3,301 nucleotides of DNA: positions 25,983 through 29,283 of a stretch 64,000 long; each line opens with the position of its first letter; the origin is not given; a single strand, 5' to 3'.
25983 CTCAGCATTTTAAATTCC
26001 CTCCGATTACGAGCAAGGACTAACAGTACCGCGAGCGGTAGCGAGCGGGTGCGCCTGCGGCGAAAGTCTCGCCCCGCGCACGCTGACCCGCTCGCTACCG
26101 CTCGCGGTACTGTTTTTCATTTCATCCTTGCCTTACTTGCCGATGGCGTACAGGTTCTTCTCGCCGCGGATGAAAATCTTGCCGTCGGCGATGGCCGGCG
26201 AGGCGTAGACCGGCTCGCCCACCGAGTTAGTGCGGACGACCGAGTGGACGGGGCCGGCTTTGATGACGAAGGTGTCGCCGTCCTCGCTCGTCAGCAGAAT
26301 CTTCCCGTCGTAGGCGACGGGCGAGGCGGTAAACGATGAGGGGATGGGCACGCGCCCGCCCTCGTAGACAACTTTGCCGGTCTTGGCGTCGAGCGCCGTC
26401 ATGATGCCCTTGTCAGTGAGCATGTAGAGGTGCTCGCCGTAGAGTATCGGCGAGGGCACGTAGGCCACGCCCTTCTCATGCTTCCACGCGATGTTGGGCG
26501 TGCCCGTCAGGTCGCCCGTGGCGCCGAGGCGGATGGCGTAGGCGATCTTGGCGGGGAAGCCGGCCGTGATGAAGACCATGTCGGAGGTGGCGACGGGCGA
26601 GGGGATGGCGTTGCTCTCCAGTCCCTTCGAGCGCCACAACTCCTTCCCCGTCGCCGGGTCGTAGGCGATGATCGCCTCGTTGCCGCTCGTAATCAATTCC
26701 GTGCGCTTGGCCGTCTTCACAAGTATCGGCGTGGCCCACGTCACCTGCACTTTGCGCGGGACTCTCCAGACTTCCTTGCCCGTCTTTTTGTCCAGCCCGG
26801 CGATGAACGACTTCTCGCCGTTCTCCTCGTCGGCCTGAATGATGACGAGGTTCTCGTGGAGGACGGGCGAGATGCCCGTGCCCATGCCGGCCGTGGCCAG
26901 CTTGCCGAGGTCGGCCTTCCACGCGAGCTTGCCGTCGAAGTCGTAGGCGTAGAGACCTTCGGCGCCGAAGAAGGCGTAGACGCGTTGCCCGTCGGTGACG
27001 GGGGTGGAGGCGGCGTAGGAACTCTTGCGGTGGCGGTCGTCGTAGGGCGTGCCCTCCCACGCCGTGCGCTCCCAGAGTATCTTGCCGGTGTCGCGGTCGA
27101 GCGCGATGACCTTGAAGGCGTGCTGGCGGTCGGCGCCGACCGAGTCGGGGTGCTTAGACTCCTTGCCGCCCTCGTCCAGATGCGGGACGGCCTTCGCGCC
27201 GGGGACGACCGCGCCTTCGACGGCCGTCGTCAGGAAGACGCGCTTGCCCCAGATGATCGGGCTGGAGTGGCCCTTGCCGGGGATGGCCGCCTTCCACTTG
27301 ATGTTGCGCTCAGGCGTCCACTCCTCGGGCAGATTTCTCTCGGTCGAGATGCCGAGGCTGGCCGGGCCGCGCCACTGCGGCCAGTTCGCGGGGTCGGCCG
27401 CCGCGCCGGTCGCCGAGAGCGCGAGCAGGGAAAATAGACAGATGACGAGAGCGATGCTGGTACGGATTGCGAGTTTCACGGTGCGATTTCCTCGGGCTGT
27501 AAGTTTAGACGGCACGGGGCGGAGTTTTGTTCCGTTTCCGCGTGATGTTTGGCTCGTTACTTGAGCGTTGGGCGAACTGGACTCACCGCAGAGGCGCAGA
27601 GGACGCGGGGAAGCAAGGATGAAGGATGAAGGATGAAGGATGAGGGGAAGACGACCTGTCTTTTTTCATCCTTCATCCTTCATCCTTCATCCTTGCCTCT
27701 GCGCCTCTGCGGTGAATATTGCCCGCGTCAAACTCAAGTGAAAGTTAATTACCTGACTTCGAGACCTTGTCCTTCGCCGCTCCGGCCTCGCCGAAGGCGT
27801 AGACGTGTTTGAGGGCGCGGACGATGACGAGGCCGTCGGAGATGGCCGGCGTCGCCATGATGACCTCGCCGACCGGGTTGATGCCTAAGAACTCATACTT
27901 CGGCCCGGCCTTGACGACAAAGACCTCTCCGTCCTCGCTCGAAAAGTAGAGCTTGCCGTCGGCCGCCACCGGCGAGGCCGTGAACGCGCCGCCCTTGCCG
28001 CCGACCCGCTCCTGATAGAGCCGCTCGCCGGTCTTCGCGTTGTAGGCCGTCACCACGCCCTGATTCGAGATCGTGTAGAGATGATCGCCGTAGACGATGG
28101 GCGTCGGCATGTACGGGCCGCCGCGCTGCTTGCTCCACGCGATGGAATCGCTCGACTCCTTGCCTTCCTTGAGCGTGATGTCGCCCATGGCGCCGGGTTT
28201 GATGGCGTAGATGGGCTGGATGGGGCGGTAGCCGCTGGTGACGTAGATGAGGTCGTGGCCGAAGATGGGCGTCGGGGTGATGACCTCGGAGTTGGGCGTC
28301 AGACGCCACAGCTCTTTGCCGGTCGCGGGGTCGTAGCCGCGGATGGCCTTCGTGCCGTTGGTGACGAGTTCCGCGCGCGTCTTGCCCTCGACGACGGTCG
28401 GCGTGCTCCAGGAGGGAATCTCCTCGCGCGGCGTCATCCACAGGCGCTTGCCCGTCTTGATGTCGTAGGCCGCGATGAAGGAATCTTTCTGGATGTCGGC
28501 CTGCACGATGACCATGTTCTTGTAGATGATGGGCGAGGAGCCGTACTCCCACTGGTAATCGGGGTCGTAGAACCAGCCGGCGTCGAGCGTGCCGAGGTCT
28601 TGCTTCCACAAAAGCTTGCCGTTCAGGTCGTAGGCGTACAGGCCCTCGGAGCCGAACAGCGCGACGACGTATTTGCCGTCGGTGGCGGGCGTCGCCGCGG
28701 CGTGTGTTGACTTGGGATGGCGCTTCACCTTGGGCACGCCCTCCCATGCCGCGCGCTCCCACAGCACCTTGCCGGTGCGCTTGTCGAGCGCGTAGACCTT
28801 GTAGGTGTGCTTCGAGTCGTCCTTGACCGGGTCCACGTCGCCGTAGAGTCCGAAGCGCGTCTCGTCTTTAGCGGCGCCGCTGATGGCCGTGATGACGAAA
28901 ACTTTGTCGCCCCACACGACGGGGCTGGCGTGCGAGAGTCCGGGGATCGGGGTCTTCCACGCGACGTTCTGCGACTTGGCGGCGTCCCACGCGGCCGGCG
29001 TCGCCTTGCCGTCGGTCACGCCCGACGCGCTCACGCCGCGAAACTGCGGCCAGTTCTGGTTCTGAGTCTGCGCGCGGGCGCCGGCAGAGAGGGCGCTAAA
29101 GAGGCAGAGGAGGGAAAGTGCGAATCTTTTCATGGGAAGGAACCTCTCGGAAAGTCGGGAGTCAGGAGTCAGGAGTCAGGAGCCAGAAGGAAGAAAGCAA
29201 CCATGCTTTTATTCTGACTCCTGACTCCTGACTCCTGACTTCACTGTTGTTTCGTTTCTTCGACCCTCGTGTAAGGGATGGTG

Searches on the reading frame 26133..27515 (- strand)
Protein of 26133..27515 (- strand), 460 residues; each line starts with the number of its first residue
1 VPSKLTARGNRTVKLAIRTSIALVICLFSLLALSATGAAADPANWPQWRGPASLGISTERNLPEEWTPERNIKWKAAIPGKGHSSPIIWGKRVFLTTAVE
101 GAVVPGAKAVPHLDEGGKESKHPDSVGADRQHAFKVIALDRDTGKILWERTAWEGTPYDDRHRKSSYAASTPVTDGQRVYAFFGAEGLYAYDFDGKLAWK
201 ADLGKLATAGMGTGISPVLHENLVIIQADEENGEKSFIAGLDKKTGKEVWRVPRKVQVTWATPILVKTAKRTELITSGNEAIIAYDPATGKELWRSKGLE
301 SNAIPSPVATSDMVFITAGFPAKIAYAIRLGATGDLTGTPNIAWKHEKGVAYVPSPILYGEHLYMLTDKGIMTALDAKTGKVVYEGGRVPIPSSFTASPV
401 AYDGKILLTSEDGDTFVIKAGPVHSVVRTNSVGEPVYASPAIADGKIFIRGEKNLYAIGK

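Call 18: search_protein_families(library=pfam, proteins=[window:26133-27515:-])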
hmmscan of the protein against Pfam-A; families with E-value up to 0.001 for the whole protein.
window:26133-27515:- (460 aa): 4 families
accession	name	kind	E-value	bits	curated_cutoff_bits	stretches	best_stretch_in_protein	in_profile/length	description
PF13360.13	PQQ_2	-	2.3e-29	103.2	27.6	2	236-384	3-142/233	Outer membrane protein assembly factor BamB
PF01011.28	PQQ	-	1.2e-10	41.2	26.7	0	351-383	48-80/595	Glucose/ethanol/alcohol dehydrogenase, beta-propeller domain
PF13570.13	Beta-prop_ACSF4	-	1.3e-10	41.7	133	1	261-449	7-190/329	Beta-alanine-activating enzyme, beta-propeller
PF25293.1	Beta-prop_EMC1_N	-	0.0006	20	34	0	234-297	39-102/219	EMC1 N-terminal beta-propeller domain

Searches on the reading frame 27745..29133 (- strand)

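Call 18: search_protein_families(library=pfam, proteins=[window:27745-29133:-])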
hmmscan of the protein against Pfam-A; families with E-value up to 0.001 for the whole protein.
window:27745-29133:- (462 aa): 3 families
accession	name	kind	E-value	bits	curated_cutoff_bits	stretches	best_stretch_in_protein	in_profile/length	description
PF13360.13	PQQ_2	-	5.4e-34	118.3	27.6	3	112-237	4-102/233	Outer membrane protein assembly factor BamB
PF01011.28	PQQ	-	2e-13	50.4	26.7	0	110-232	66-204/595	Glucose/ethanol/alcohol dehydrogenase, beta-propeller domain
PF13570.13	Beta-prop_ACSF4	-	3.1e-10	40.4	133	0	326-433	162-265/329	Beta-alanine-activating enzyme, beta-propeller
